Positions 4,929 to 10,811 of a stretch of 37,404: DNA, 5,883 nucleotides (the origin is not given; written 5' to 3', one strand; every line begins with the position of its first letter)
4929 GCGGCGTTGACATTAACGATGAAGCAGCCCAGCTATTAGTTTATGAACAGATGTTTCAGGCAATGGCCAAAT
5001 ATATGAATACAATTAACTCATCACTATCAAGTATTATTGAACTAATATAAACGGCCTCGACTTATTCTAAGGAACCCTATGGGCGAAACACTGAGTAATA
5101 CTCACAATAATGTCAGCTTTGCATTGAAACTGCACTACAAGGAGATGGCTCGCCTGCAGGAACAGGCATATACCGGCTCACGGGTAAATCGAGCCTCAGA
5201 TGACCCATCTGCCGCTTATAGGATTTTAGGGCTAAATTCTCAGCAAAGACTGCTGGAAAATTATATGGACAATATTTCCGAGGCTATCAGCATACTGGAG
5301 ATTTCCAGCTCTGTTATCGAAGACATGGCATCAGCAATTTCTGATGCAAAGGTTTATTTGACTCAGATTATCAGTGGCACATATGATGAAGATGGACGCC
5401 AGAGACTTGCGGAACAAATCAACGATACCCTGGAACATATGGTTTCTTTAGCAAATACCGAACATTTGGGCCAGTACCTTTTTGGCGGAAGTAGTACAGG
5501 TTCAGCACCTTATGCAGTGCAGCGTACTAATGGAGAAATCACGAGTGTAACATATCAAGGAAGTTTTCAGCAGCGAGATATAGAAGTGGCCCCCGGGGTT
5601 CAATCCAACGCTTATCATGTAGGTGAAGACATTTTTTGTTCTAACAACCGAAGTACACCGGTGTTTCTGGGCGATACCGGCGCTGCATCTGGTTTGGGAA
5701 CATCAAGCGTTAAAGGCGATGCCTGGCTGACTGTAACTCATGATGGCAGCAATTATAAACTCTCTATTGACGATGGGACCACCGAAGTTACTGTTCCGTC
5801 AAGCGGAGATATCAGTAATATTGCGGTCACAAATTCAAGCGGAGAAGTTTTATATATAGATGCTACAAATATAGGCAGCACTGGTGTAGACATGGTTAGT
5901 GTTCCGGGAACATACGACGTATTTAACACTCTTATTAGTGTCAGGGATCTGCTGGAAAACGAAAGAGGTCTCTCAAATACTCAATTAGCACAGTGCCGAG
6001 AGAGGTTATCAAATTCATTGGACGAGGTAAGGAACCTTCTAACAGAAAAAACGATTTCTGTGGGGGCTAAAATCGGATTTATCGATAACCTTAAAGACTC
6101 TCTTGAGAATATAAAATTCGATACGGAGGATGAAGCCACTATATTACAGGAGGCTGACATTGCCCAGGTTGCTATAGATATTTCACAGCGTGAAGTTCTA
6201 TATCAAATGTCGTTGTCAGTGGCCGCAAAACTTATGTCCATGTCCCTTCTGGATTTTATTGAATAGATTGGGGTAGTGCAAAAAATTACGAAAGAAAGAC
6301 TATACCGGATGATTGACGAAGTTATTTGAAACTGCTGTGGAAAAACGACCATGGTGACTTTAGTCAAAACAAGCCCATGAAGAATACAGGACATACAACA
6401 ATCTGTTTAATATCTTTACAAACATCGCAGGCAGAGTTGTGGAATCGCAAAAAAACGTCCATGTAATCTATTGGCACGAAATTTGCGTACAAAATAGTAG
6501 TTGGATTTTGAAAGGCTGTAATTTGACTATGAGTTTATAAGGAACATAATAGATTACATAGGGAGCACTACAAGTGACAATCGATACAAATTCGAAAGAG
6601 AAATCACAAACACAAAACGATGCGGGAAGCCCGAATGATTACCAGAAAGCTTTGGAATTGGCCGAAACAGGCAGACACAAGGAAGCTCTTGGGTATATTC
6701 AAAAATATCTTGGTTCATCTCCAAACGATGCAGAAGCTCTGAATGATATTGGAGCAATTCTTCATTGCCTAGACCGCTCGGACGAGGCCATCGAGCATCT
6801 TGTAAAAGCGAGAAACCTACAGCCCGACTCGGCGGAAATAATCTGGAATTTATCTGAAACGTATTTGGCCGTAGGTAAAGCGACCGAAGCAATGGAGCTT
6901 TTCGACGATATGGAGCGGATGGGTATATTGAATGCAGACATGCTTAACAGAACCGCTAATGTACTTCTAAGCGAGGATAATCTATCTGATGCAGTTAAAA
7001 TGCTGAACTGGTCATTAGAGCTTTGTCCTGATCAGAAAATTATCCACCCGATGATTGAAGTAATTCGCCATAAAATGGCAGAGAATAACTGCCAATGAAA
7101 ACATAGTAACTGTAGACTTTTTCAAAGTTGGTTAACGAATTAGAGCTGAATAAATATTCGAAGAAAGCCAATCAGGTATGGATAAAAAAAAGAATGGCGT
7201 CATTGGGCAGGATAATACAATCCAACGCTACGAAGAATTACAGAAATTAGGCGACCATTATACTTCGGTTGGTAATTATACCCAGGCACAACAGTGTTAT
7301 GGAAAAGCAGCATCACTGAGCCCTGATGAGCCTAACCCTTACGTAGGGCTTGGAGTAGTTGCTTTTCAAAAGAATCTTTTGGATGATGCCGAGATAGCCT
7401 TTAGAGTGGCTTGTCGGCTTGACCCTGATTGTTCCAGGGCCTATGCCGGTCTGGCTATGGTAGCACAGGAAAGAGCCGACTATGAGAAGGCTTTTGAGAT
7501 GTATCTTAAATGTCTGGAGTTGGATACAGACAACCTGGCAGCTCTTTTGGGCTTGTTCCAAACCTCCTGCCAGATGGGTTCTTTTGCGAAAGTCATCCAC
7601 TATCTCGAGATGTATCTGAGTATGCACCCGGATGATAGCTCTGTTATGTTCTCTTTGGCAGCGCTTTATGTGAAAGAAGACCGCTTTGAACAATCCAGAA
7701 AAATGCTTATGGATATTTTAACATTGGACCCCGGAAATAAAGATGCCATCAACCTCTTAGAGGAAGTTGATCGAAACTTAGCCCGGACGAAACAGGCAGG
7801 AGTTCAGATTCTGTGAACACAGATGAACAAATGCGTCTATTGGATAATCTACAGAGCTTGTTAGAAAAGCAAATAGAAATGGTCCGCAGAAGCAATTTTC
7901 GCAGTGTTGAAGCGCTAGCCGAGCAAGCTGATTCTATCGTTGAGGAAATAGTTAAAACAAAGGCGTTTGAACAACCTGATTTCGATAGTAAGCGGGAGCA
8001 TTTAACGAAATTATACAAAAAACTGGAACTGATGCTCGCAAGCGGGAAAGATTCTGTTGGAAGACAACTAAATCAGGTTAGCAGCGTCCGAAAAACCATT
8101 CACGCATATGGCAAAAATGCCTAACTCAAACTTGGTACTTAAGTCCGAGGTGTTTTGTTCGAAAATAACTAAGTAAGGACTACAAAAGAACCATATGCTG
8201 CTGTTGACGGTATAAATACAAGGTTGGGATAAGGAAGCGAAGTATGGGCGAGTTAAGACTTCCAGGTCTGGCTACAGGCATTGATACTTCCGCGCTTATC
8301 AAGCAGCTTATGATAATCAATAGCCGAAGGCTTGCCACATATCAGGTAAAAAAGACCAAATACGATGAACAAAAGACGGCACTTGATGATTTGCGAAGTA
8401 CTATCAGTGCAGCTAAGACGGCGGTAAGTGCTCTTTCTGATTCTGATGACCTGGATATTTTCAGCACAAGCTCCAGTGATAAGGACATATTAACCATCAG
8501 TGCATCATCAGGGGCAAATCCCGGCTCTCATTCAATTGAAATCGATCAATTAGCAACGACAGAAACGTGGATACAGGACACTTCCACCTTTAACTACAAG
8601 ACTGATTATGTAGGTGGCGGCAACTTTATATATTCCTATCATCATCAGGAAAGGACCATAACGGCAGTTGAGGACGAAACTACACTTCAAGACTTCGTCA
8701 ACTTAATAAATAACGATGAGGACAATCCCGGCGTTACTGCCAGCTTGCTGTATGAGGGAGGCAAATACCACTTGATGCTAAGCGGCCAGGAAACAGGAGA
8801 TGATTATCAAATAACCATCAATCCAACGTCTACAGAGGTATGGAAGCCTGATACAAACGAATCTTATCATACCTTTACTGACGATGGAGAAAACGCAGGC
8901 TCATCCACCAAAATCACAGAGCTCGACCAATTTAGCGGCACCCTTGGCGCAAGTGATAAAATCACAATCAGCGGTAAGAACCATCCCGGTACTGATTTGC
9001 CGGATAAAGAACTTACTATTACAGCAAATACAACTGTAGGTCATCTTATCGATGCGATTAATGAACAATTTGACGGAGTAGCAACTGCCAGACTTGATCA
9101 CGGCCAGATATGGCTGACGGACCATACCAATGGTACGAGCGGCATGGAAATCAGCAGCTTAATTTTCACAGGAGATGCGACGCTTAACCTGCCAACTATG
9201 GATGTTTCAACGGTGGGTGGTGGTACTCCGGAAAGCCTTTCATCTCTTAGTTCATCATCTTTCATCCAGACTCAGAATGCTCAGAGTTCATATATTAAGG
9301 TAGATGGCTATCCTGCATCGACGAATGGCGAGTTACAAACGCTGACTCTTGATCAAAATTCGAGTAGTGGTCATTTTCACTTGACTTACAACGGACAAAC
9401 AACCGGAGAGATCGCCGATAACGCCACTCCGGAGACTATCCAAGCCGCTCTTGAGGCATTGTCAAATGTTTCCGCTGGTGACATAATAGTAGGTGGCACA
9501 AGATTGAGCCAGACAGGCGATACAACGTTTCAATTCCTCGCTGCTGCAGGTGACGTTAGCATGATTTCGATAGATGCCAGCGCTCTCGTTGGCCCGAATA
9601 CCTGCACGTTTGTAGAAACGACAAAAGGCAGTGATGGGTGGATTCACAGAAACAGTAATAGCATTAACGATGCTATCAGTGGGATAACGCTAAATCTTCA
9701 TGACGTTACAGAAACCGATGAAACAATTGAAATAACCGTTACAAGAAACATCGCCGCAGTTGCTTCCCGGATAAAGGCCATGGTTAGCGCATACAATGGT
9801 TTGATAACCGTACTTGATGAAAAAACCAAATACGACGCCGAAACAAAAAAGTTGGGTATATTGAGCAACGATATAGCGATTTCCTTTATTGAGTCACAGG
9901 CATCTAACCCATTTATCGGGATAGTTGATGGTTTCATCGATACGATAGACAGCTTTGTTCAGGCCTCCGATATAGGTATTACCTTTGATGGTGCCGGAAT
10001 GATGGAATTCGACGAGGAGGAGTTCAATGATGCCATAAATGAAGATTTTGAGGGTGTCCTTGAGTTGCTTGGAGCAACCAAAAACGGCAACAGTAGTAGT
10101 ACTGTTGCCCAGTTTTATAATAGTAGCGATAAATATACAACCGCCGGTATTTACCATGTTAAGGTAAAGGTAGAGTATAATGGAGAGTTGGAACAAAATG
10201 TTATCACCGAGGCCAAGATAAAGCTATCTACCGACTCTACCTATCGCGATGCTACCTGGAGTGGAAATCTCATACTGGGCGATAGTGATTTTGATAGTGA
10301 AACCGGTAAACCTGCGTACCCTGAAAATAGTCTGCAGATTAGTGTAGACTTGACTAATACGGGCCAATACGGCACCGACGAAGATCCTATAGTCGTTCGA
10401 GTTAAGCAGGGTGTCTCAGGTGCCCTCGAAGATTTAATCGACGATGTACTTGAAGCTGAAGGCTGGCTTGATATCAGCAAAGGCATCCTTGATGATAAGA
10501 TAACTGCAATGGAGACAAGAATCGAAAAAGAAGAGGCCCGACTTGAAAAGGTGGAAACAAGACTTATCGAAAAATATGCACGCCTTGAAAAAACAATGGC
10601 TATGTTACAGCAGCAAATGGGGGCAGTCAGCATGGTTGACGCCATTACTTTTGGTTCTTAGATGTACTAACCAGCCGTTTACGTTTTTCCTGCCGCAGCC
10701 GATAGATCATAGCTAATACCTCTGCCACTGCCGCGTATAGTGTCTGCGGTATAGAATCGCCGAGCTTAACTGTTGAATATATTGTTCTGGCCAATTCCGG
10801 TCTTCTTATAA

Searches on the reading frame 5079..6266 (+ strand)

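Call 10: search_protein_families(library=pfam, proteins=[window:5079-6266:+], max_evalue=0.001)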
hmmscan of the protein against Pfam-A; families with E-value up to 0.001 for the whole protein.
window:5079-6266:+ (395 aa): 1 family
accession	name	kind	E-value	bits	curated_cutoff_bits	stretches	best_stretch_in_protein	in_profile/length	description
PF00669.25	Flagellin_N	-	3.3e-16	60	26.6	1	18-140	16-139/139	Bacterial flagellin N-terminal helical region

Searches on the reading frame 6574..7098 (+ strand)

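Call 10: search_protein_families(library=pfam, proteins=[window:6574-7098:+], max_evalue=0.001)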
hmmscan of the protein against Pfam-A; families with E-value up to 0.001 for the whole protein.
window:6574-7098:+ (174 aa): 14 families
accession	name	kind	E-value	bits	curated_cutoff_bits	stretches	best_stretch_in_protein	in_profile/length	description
PF13428.12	TPR_14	-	1.1e-11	44.6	23.5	0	24-57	6-39/44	Tetratricopeptide repeat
PF13424.12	TPR_12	-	3.3e-11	43.7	30.1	2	53-111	3-69/77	Tetratricopeptide repeat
PF07719.23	TPR_2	-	6.8e-11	41.9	27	0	53-85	1-33/34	Tetratricopeptide repeat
PF00515.34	TPR_1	-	7.9e-11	41.7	27.8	0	53-85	1-33/34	Tetratricopeptide repeat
PF14559.12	TPR_19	-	4e-10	40.3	25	1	69-112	7-50/68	Tetratricopeptide repeat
PF13414.12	TPR_11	-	6.9e-09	35.7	26.8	1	70-101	11-42/42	TPR repeat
PF13432.12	TPR_16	-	5.6e-08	33.5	32.7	1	23-80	1-58/65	Tetratricopeptide repeat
PF13181.12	TPR_8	-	6.2e-08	32.7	25.7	0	53-85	1-33/34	Tetratricopeptide repeat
PF13431.12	TPR_17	-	2.1e-06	28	24.4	0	48-74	8-34/34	Tetratricopeptide repeat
PF13374.12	TPR_10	-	0.00028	21.3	27.5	0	53-79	2-28/42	Tetratricopeptide repeat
PF01535.26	PPR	-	0.00035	21.1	25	0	99-118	12-31/31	PPR repeat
PF23914.1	TPR_CcmH_CycH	-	0.00036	20.8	42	1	45-153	42-153/158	Cytochrome c-type biogenesis protein H TPR domain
PF12895.13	ANAPC3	-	0.00041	21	27.2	0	18-78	21-81/82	Anaphase-promoting complex, cyclosome, subunit 3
PF14561.12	TPR_20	-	0.00047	20.9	25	0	39-78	8-47/90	Tetratricopeptide repeat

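Call 51: search_protein_families(library=ncbifam, proteins=[window:6574-7098:+], max_evalue=0.00001)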
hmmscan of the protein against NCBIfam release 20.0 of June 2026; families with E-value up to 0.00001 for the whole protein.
window:6574-7098:+ (174 aa): 7 families
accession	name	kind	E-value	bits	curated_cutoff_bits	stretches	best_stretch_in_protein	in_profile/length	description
NF033762.1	social_mot_Tgl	equivalog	3.1e-12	46.4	225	1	19-113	31-126/252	social motility TPR repeat lipoprotein Tgl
NF040959.1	MamA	equivalog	1.5e-10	40.9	200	1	25-163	43-181/204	magnetosome protein MamA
TIGR02917.1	PEP_TPR_lipo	equivalog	1e-09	36.9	312.2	1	33-153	309-429/899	XrtA/PEP-CTERM system TPR-repeat protein PrsT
TIGR02552.1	LcrH_SycD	equivalog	3e-07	30.2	104.8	1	23-116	22-115/136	SycD/LcrH family type III secretion system chaperone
NF052400.1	M48_BAM_BepA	equivalog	8.3e-07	28.1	570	1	7-112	295-400/483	beta-barrel assembly-enhancing protease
TIGR02521.1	type_IV_pilW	equivalog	3.4e-06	26.8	154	0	52-129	134-211/234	type IV pilus biogenesis/stability protein PilW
NF008520.0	PRK11447.1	equivalog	9.9e-06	23.6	858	0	14-115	108-209/1157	cellulose synthase complex outer membrane protein BcsC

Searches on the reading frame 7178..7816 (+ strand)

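Call 10: search_protein_families(library=pfam, proteins=[window:7178-7816:+], max_evalue=0.001)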
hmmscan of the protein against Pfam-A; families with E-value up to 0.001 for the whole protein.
window:7178-7816:+ (212 aa): 18 families
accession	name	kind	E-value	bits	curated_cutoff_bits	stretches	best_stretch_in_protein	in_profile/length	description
PF07719.23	TPR_2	-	4.7e-18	64.2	27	0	19-50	2-33/34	Tetratricopeptide repeat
PF13181.12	TPR_8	-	5.2e-18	64.1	25.7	1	87-119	2-34/34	Tetratricopeptide repeat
PF14559.12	TPR_19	-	5.8e-18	65.4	25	3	32-93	5-66/68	Tetratricopeptide repeat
PF00515.34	TPR_1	-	1.7e-16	59.7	27.8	0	87-117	2-32/34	Tetratricopeptide repeat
PF13428.12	TPR_14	-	6.2e-16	57.8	23.5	0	87-126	2-41/44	Tetratricopeptide repeat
PF13424.12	TPR_12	-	1.6e-13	51.1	30.1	0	23-82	8-75/77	Tetratricopeptide repeat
PF23914.1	TPR_CcmH_CycH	-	2.7e-13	50.5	42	1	58-155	56-156/158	Cytochrome c-type biogenesis protein H TPR domain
PF13431.12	TPR_17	-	5.2e-13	48.6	24.4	0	144-174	3-33/34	Tetratricopeptide repeat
PF13414.12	TPR_11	-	6.2e-12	45.4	26.8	1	25-65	1-41/42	TPR repeat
PF13432.12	TPR_16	-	2.4e-10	41.1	32.7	1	24-84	3-63/65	Tetratricopeptide repeat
PF13176.12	TPR_7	-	1.8e-09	37.4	27.9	0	21-54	2-35/36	Tetratricopeptide repeat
PF13371.12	TPR_9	-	5.9e-05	23.4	35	0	134-190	9-65/73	Tetratricopeptide repeat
PF24575.1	TPR_Slam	-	8.9e-05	23.3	35.2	0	92-126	53-87/104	Surface lipoprotein assembly modifier, N-terminal TPR repeats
PF25060.1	ARM_TT21_2nd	-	0.00012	22.1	27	1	67-178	38-153/270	Tetratricopeptide repeat protein 21 second ARM domain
PF14561.12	TPR_20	-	0.00019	22.1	25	0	142-189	10-57/90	Tetratricopeptide repeat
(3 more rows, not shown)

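Call 51: search_protein_families(library=ncbifam, proteins=[window:7178-7816:+], max_evalue=0.00001)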
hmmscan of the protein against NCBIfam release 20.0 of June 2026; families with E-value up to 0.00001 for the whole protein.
window:7178-7816:+ (212 aa): 16 families
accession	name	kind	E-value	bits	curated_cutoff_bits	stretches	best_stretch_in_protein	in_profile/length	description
TIGR02917.1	PEP_TPR_lipo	equivalog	6.3e-19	67.4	312.2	1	39-196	452-609/899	XrtA/PEP-CTERM system TPR-repeat protein PrsT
TIGR02552.1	LcrH_SycD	equivalog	5.9e-16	58.4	104.8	2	62-153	28-119/136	SycD/LcrH family type III secretion system chaperone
NF040959.1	MamA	equivalog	9.2e-13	48.1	200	1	22-116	109-203/204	magnetosome protein MamA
TIGR02521.1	type_IV_pilW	equivalog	1.5e-12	47.6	154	1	55-207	34-188/234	type IV pilus biogenesis/stability protein PilW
NF008520.0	PRK11447.1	equivalog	2.8e-11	42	858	1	16-105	349-437/1157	cellulose synthase complex outer membrane protein BcsC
NF008757.0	PRK11788.1-5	equivalog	1e-10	41.3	363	1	58-195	186-323/388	lipopolysaccharide assembly protein LapB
TIGR03939.1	PGA_TPR_OMP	equivalog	4.5e-10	38.4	366.65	1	89-193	89-193/800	poly-beta-1,6 N-acetyl-D-glucosamine export porin PgaA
NF033920.0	C39_PA2778_fam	equivalog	1.6e-09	37.5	150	0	28-114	166-252/255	PA2778 family cysteine peptidase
TIGR00990.1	3a0801s09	subfamily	1.6e-09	37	757.25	1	31-118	412-499/615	mitochondrial import receptor subunit TOM70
TIGR00540.1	TPR_hemY_coli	hypoth_equivalog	4.4e-09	35.6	142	0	100-194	275-366/385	heme biosynthesis-associated TPR protein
NF047371.1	FlcA_CTERM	equivalog_domain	2.3e-07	29.7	300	0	6-120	429-541/646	periplasmic flagellar collar protein FlcA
NF008756.0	PRK11788.1-4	equivalog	2.7e-07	29.9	474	1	69-188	197-316/389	lipopolysaccharide assembly protein LapB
NF052400.1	M48_BAM_BepA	equivalog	7.4e-07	28.3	570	1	90-205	311-426/483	beta-barrel assembly-enhancing protease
NF033758.1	gliding_GltE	equivalog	1.6e-06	27.4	225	0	43-162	213-332/411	adventurous gliding motility TPR repeat lipoprotein GltE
NF052415.1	T3SS_chap_SctY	equivalog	3.8e-06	27.4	70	0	58-148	12-105/106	type III secretion apparatus assembly chaperone SctY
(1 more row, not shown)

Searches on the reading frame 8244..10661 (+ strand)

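Call 10: search_protein_families(library=pfam, proteins=[window:8244-10661:+], max_evalue=0.001)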
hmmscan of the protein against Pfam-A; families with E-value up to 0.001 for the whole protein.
window:8244-10661:+ (805 aa): 3 families
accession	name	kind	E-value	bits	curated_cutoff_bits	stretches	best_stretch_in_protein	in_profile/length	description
PF07195.17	FliD_C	-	8.4e-37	127.3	25.4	1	467-790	13-236/236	Flagellar hook-associated protein 2 C-terminus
PF02465.23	FliD_N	-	4.8e-21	75.6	24.8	1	11-106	1-96/97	Flagellar hook-associated protein 2 N-terminus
PF07196.18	Flagellin_IN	-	4.3e-06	27.2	22.7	0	240-279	2-39/55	Flagellin hook IN motif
